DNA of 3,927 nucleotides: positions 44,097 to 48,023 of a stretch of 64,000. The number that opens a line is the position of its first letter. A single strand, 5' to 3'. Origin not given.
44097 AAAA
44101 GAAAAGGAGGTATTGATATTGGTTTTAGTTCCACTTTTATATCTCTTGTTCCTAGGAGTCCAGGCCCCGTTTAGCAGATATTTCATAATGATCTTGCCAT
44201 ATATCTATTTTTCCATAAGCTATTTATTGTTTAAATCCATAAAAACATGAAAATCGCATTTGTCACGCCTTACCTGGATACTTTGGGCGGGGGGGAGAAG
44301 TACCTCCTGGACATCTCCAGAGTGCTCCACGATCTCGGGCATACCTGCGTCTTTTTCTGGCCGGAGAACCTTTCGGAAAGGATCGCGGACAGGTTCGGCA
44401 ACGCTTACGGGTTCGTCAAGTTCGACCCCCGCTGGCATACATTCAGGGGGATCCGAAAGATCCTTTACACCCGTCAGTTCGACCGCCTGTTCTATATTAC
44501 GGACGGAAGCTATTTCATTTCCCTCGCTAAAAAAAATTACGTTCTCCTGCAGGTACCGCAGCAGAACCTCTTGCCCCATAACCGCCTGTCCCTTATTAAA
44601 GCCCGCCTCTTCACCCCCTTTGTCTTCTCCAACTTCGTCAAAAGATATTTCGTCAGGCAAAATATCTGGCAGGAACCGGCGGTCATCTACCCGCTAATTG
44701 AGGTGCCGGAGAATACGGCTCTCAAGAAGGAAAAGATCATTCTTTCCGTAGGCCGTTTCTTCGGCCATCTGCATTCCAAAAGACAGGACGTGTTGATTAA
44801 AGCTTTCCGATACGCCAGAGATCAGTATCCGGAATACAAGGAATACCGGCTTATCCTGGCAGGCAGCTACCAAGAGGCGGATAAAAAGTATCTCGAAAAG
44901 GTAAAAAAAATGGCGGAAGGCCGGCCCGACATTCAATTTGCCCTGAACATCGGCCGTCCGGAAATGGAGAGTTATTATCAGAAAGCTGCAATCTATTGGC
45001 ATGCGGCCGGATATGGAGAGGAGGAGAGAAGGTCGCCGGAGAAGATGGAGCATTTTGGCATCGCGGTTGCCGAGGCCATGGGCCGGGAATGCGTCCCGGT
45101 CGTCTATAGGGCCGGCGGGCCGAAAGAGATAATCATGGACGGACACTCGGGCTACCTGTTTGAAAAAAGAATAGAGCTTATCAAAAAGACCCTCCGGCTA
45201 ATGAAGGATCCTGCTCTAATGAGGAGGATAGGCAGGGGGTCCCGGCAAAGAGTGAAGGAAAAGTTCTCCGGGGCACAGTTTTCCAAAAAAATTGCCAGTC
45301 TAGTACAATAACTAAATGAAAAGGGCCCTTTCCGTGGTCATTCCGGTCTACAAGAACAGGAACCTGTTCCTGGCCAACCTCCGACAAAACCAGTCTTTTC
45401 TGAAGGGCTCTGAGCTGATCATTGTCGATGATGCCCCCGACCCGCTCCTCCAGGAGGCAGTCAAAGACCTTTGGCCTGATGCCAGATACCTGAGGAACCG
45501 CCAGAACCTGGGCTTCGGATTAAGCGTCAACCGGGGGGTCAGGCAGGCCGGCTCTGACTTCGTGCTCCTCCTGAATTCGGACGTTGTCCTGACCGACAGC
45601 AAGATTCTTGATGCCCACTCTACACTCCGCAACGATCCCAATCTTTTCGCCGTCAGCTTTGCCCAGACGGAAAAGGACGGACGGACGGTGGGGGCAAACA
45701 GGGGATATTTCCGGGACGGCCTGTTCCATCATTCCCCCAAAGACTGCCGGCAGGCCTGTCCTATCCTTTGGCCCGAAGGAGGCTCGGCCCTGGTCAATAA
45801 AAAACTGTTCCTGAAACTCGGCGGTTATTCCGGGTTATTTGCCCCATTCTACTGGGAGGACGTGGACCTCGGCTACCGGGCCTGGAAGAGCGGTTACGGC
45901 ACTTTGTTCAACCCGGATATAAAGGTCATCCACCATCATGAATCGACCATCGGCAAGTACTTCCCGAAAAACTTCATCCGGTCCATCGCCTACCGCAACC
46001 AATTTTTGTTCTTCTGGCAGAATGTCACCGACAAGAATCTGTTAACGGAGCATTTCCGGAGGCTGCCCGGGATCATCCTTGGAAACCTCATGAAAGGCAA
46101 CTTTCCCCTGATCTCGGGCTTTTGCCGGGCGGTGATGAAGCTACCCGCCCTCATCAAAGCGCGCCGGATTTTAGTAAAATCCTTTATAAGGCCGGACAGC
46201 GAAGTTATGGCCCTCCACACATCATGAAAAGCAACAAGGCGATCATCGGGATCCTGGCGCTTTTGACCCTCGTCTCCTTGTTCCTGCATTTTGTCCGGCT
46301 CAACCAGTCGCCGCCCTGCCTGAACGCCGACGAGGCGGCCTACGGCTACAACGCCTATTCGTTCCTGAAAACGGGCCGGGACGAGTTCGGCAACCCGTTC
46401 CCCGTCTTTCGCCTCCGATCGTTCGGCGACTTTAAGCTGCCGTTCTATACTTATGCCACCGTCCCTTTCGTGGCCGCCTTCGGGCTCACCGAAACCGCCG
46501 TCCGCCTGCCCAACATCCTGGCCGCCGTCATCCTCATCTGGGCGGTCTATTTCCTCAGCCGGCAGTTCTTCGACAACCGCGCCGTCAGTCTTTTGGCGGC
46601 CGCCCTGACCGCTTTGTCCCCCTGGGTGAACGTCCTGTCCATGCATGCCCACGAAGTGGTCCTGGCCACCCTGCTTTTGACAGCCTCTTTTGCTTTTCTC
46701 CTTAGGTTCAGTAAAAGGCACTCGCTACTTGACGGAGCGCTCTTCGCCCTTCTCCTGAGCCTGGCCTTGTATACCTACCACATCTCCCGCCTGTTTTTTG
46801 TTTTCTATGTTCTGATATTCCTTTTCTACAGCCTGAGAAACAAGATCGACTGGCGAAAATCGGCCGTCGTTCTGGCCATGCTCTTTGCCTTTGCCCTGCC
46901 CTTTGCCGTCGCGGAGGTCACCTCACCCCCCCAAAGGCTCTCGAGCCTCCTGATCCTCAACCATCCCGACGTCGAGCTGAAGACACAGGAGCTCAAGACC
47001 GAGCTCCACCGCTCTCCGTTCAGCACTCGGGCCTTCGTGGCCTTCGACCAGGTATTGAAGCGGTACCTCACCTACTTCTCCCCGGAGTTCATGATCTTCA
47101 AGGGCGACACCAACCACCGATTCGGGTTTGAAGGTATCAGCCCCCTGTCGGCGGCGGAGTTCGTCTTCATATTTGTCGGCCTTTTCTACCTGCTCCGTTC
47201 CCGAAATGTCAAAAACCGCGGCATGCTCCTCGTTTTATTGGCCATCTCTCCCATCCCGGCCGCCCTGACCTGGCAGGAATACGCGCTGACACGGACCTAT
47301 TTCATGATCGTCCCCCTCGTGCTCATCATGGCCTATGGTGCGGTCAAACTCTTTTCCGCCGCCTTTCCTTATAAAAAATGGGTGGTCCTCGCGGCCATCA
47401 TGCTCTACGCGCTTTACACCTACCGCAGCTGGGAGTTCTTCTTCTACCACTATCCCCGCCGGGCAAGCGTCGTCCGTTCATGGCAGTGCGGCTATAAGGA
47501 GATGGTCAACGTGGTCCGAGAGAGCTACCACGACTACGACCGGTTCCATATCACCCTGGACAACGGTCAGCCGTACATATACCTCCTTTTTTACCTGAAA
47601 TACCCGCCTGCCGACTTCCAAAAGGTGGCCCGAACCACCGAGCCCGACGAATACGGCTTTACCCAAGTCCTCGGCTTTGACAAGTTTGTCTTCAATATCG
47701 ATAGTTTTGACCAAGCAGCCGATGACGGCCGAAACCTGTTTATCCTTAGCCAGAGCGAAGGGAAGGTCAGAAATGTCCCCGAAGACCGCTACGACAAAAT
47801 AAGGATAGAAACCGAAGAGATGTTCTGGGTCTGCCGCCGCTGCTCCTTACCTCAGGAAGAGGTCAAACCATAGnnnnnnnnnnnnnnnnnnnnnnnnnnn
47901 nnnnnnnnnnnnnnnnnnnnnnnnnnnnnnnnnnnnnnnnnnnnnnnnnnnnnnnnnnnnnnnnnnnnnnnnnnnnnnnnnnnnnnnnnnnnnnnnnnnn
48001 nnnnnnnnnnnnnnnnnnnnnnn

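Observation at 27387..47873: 20-kb extracytoplasmic glycosylation super-locus: nine GT-C membrane transferases, five of them in tandem start/stop-coupled GT2->GT-C gene pairs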

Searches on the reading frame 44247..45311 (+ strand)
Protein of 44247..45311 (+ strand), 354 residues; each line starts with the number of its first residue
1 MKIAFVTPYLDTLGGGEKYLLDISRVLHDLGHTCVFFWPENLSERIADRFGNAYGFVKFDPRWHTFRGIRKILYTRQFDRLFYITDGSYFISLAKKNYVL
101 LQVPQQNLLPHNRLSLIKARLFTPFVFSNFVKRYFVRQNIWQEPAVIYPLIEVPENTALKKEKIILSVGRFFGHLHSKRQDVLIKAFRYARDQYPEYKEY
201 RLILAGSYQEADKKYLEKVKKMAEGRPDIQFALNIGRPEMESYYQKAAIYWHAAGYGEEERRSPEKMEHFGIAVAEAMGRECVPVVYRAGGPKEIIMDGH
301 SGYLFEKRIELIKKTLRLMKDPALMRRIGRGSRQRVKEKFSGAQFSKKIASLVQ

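Call 4: search_protein_families(library=pfam, proteins=[window:44247-45311:+], max_evalue=0.01)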
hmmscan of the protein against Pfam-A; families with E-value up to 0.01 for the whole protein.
window:44247-45311:+ (354 aa): 3 families
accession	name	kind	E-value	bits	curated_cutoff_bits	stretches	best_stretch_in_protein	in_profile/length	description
PF00534.26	Glycos_transf_1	-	2.2e-26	92.9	26.4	1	157-334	10-171/172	Glycosyl transferases group 1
PF13692.12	Glyco_trans_1_4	-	3.7e-16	60.1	27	1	163-321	2-142/142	Glycosyl transferases group 1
PF13524.12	Glyco_trans_1_2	-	0.0019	18.6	25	1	228-344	28-137/144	Glycosyl transferase-like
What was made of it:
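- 44247..45311 (+): GT4 (GT-B fold) glycosyltransferase. Pfam Glycos_transf_1 2.2e-26 (call 4).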

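Call 6: search_protein_families(library=ncbifam, proteins=[window:44247-45311:+], max_evalue=0.01)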
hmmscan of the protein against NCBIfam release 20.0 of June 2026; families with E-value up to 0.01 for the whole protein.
window:44247-45311:+ (354 aa): 13 families
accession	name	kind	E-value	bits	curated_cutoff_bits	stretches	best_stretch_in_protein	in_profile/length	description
NF041876.1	EPS_EpsE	equivalog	4.9e-12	45.8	400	1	178-344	227-384/389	exopolysaccharide biosynthesis GT4 family glycosyltransferase EpsE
NF041139.1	TreT_Thcocales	equivalog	3.4e-11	42.6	775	1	268-341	324-397/412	trehalose synthase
NF038229.1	Glyco4_Geo_Pelo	equivalog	5e-11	42.2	400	1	191-353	184-333/338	GPMC system family 4 glycosyltransferase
TIGR03999.1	thiol_BshA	equivalog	1.9e-09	37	273.7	1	266-345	281-362/375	N-acetyl-alpha-D-glucosaminyl L-malate synthase BshA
TIGR03088.1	stp2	hypoth_equivalog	4e-08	32.7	409.05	1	268-351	283-368/374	TIGR03088 family PEP-CTERM/XrtA system glycosyltransferase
TIGR02149.1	glgA_Coryne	subfamily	6.8e-08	32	302.4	1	264-351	290-385/391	glycogen synthase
TIGR04157.1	glyco_rSAM_CFB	subfamily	9.2e-07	28.2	400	1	160-352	225-405/406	TIGR04157 family glycosyltransferase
TIGR02470.1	sucr_synth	equivalog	1.3e-05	23.6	810.4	1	266-352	652-744/784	sucrose synthase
NF038295.1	EPS_HpsP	equivalog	3.6e-05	23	550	1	263-349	293-380/388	hormogonium polysaccharide biosynthesis glycosyltransferase HpsP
NF049988.1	MGlcDAGSynMgs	equivalog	5.9e-05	22.6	400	1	180-352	228-383/398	alpha-monoglucosyldiacylglycerol synthase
NF047880.1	glyco_SdgA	exception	0.00011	20.9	800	1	265-353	397-487/488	serine-aspartate repeat adhesin O-glycosyltransferase SdgA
TIGR04063.1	stp3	hypoth_equivalog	0.00012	21.1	442.05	1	156-338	207-377/397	TIGR04063 family PEP-CTERM/XrtA system glycosyltransferase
NF041879.1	EPS_EpsH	equivalog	0.0018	17.1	800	1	267-341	322-401/431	exopolysaccharide biosynthesis glycosyltransferase EpsH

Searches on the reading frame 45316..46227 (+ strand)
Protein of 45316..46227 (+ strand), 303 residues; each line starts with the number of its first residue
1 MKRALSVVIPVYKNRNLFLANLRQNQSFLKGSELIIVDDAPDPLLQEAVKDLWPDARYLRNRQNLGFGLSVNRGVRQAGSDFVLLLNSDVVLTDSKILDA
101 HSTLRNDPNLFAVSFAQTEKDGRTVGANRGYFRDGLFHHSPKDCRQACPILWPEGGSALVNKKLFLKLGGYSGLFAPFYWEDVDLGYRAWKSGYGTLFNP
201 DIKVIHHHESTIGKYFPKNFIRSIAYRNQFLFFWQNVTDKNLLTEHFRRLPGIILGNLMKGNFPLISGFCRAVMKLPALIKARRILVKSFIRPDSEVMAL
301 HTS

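Call 4: search_protein_families(library=pfam, proteins=[window:45316-46227:+], max_evalue=0.01)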
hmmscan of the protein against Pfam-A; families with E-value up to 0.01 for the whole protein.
window:45316-46227:+ (303 aa): 4 families
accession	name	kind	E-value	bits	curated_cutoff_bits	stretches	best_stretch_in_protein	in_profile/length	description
PF00535.33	Glycos_transf_2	-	2.3e-15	57.4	23.3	1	6-131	1-131/168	Glycosyl transferase family 2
PF13641.12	Glyco_tranf_2_3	-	1.1e-09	39.1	27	1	5-216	3-221/230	Glycosyltransferase like family 2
PF10111.15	Glyco_tranf_2_2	-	2.1e-07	31.2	27.3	1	6-188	1-198/276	Glycosyltransferase like family 2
PF13632.12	Glyco_trans_2_3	-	0.0001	22.6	27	1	82-215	1-132/198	Glycosyl transferase family group 2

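Call 6: search_protein_families(library=ncbifam, proteins=[window:45316-46227:+], max_evalue=0.01)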
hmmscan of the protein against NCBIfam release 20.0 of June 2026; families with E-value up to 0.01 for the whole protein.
window:45316-46227:+ (303 aa): 8 families
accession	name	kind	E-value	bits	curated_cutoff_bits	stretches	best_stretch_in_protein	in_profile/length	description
TIGR03965.1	mycofact_glyco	equivalog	1.5e-12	47.2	280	1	4-218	75-292/467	mycofactocin biosynthesis glycosyltransferase MftF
NF041875.1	EPS_EpsD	equivalog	3.9e-12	46.2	370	2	5-105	1-104/325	exopolysaccharide biosynthesis glycosyltransferase EpsD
NF050819.1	PolSacchBiosHfsG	equivalog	3.5e-08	33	500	1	3-189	12-201/302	polysaccharide biosynthesis protein HfsG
TIGR04283.1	glyco_like_mftF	equivalog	7.2e-07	29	182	1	5-123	1-116/221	TIGR04283 family arsenosugar biosynthesis glycosyltransferase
NF038299.1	EPS_HpsN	equivalog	2.8e-05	23.2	425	0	5-113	3-115/317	hormogonium polysaccharide biosynthesis glycosyltransferase HpsN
NF050050.1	ProtGlycPglI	equivalog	0.00091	18.7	500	1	4-95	3-99/306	GalNAc(5)-diNAcBac-PP-undecaprenol beta-1,3-glucosyltransferase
NF050113.1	gal_furan_GlfT1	equivalog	0.0017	17.7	330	1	30-119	27-119/290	galactofuranosyltransferase GlfT1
NF007482.0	PRK10073.1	equivalog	0.002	17.2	423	1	3-92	6-98/334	glycosyltransferase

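Call 17: search_solved_structures(query=window:45316-46227:+, max_evalue=0.01)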
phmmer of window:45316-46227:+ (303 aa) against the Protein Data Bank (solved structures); distinct sequences matched with E-value up to 0.01: 3.
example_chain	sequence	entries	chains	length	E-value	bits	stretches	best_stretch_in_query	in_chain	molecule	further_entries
2z87_A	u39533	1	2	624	6.9e-06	28.8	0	4-92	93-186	Chondroitin synthase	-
2z86_A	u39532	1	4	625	6.9e-06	28.7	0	4-92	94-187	Chondroitin synthase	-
6p61_A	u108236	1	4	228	1.9e-05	27.3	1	5-114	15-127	Glycosyltransferase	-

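Call 63: find_homologous_proteins(query=window:45316-46227:+, max_evalue=0.00001)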
Query window:45316-46227:+ (303 aa): 2213 proteins with E <= 0.00001 among 4043 candidates; the best 120 are listed.
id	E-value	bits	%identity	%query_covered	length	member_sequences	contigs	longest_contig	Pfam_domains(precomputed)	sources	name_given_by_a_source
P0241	2.2e-201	686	100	98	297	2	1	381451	PF10111.15,PF13641.13,PF00535.33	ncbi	-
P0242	8.6e-93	329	48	99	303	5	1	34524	PF13632.13,PF13641.13,PF00535.33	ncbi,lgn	-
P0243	5.4e-92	326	47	99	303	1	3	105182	PF13632.13,PF10111.15,PF13641.13,PF00535.33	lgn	-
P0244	4.6e-90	320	49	98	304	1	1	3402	PF13632.13,PF10111.15,PF13641.13,PF00535.33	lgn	-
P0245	5.3e-90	320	47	99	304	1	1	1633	PF10111.15,PF13641.13,PF00535.33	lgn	-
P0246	1.4e-89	319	47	99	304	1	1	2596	PF10111.15,PF13641.13,PF00535.33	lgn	-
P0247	4.6e-89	317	47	98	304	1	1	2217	PF13632.13,PF10111.15,PF13641.13,PF00535.33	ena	-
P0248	7.1e-89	316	49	99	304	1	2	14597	PF13632.13,PF10111.15,PF13641.13,PF00535.33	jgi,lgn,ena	-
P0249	6.3e-88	313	46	98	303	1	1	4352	PF13632.13,PF10111.15,PF13641.13,PF00535.33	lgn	-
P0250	7.7e-88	313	47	98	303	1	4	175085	PF13632.13,PF10111.15,PF13641.13,PF00535.33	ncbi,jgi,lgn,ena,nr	ncbi:hypothetical protein A2963_03105 [Candidatus Roizmanbacteria bacterium RIFCSPLOWO2_01_FULL_40_1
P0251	1.2e-86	309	46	98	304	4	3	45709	PF13632.13,PF10111.15,PF13641.13,PF00535.33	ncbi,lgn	-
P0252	1.4e-86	309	48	98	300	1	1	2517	PF10111.15,PF13641.13,PF00535.33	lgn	-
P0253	2.5e-86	308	46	98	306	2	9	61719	PF13632.13,PF10111.15,PF13641.13,PF00535.33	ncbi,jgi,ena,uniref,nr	ncbi:hypothetical protein A2767_06825 [Candidatus Roizmanbacteria bacterium RIFCSPHIGHO2_01_FULL_35_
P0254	3.5e-86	307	47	99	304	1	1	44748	PF10111.15,PF13641.13,PF00535.33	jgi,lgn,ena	-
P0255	3.5e-86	307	47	97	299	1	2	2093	PF13641.13,PF00535.33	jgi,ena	-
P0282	1.4e-82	295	46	98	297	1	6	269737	PF10111.15,PF13641.13,PF00535.33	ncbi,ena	ncbi:MAG: glycosyltransferase [Patescibacteria group bacterium]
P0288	5.7e-82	293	46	98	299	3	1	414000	PF10111.15,PF13641.13,PF00535.33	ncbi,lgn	-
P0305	9.2e-81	290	46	98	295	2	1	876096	PF10111.15,PF13641.13,PF00535.33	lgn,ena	-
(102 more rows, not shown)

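Call 64: find_encoding_contigs(protein=P0305, flank=8000, max_places=1)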
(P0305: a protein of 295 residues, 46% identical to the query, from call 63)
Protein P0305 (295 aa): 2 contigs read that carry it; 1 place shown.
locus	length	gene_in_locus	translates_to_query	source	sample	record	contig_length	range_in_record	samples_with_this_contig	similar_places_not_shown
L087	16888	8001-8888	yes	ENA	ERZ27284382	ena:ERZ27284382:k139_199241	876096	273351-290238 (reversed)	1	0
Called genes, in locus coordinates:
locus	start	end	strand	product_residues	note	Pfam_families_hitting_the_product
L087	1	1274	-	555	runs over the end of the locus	-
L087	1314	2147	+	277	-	PF00535:Glycos_transf_2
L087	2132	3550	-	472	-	-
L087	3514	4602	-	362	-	PF26314:MptA_B_family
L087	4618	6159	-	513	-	-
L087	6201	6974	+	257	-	PF00535:Glycos_transf_2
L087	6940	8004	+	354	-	PF00534:Glycos_transf_1, PF13692:Glyco_trans_1_4, PF13524:Glyco_trans_1_2 (faint)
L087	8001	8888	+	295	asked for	PF00535:Glycos_transf_2, PF10111:Glyco_tranf_2_2 (faint), PF13641:Glyco_tranf_2_3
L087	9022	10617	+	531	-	-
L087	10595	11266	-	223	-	PF02517:Rce1-like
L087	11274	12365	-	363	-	PF03979:Sigma70_r1_1 (weak), PF00140:Sigma70_r1_2, PF04542:Sigma70_r2, PF04539:Sigma70_r3, PF04545:Sigma70_r4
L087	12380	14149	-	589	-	PF01807:Zn_ribbon_DnaG, PF08275:DNAG_N, PF01751:Toprim (weak), PF13662:Toprim_4, PF13155:Toprim_2, PF10410:DnaB_bind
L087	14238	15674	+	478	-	PF13399:LytR_C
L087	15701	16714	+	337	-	PF03462:PCRF, PF00472:RF-1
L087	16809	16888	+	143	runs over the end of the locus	-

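Call 65: find_encoding_contigs(protein=P0288, flank=8000, max_places=1)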
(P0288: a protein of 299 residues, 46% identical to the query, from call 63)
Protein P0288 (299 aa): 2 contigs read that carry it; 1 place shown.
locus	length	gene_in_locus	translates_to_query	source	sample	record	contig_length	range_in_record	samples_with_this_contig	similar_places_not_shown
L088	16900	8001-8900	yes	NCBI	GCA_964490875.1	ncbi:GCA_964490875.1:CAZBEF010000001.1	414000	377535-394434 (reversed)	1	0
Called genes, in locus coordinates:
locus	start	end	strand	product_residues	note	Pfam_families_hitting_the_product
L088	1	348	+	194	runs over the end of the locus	-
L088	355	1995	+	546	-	PF02366:PMT (weak), PF13231:PMT_2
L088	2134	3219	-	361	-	PF26314:MptA_B_family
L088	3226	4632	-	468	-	PF02366:PMT, PF13231:PMT_2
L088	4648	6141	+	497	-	PF13231:PMT_2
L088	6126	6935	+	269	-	PF00535:Glycos_transf_2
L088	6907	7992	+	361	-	PF00534:Glycos_transf_1, PF13692:Glyco_trans_1_4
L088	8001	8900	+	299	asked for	PF00535:Glycos_transf_2, PF10111:Glyco_tranf_2_2 (weak), PF13641:Glyco_tranf_2_3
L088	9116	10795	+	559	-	PF13231:PMT_2 (weak)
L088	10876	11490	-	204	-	PF02517:Rce1-like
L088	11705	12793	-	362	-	PF00140:Sigma70_r1_2, PF04542:Sigma70_r2, PF04539:Sigma70_r3, PF04545:Sigma70_r4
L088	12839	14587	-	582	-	PF01807:Zn_ribbon_DnaG, PF10410:DnaB_bind (faint), PF08275:DNAG_N, PF13662:Toprim_4, PF01751:Toprim (weak), PF13155:Toprim_2, PF13362:Toprim_3 (weak)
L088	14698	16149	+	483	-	PF13399:LytR_C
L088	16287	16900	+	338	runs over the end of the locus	PF03462:PCRF, PF00472:RF-1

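Call 66: find_encoding_contigs(protein=P0282, flank=8000, max_places=1)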
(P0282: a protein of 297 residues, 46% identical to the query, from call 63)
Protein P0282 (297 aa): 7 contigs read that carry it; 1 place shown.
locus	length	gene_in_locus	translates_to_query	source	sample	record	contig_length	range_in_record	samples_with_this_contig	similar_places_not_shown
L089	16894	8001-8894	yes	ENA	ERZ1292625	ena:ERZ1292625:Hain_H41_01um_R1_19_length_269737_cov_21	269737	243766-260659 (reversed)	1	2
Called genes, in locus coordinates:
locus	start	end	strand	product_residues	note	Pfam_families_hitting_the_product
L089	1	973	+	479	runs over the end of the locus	PF01943:Polysacc_synt, PF13440:Polysacc_synt_3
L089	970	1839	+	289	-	-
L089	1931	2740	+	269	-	PF13641:Glyco_tranf_2_3, PF13632:Glyco_trans_2_3 (weak)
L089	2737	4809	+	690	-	-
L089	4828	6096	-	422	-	-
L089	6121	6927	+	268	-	PF00535:Glycos_transf_2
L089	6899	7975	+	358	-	PF00534:Glycos_transf_1, PF13692:Glyco_trans_1_4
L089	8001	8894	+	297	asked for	PF00535:Glycos_transf_2, PF10111:Glyco_tranf_2_2 (weak), PF13641:Glyco_tranf_2_3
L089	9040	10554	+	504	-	PF13231:PMT_2 (weak)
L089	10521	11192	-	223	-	PF02517:Rce1-like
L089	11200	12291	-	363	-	PF03979:Sigma70_r1_1 (weak), PF00140:Sigma70_r1_2, PF04542:Sigma70_r2, PF04539:Sigma70_r3, PF04545:Sigma70_r4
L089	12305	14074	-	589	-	PF01807:Zn_ribbon_DnaG, PF08275:DNAG_N, PF01751:Toprim, PF13662:Toprim_4, PF13155:Toprim_2, PF10410:DnaB_bind (weak)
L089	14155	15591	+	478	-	PF13399:LytR_C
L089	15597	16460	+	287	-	-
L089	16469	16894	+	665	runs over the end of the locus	-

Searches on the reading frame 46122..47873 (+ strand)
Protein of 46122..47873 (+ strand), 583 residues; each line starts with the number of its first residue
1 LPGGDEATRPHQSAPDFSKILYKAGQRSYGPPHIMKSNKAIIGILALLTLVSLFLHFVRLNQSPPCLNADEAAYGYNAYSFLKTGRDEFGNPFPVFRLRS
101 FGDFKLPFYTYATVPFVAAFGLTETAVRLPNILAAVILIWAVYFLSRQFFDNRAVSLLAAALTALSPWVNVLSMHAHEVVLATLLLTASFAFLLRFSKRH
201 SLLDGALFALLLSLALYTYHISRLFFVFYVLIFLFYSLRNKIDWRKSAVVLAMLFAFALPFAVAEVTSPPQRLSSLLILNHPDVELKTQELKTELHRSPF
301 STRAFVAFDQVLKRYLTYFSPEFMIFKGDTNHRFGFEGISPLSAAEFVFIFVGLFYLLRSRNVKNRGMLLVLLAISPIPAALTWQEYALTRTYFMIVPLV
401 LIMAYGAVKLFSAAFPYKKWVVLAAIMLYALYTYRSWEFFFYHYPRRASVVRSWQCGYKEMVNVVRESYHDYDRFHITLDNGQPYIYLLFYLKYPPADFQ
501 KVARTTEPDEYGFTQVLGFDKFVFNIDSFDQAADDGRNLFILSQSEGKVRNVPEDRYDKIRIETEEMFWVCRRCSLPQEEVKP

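Call 4: search_protein_families(library=pfam, proteins=[window:46122-47873:+], max_evalue=0.01)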
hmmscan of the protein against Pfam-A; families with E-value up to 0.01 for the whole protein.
window:46122-47873:+ (583 aa): 2 families
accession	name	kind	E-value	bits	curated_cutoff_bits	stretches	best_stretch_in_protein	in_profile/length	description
PF13231.12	PMT_2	-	1.3e-10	42.1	26.1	1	107-259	4-153/160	Dolichyl-phosphate-mannose-protein mannosyltransferase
PF02366.24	PMT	-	0.0068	16.4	22.7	1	74-263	35-232/245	Dolichyl-phosphate-mannose-protein mannosyltransferase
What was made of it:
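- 46224..47873 (+): M9: GT-C (PMT_2, with a weak ArnT match) carrying the NADEAAY loop. It is the last gene of the operon. Pfam PMT_2 1.3e-10 (call 4).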

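Call 6: search_protein_families(library=ncbifam, proteins=[window:46122-47873:+], max_evalue=0.01)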
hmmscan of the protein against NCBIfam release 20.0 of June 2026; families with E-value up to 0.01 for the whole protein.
window:46122-47873:+ (583 aa): 1 family
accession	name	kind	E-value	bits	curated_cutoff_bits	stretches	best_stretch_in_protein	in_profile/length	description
NF047440.1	LA3751_2_3_fam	subfamily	2.5e-05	23.3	200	1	108-259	84-235/460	LA_3751/LA_3752 family putative glycosyltransferase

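Call 18: search_solved_structures(query=window:46224-47873:+, max_evalue=1)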
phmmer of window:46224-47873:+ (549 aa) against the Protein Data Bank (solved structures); distinct sequences matched with E-value up to 1: 1.
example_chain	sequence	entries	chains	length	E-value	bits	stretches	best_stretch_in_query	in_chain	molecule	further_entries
5ezm_A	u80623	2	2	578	0.052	15.5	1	9-162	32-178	4-amino-4-deoxy-L-arabinose transferase or related glycosyltransferases of PMT family | 4-amino-4-deoxy-L-arabinose (L-Ara4N) transferase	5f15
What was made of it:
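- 46224..47873 (+): ArnT 5ezm E 0.05 (call 18).
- Tried and rejected: M9 gave only ArnT at E 0.05 (call 18).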
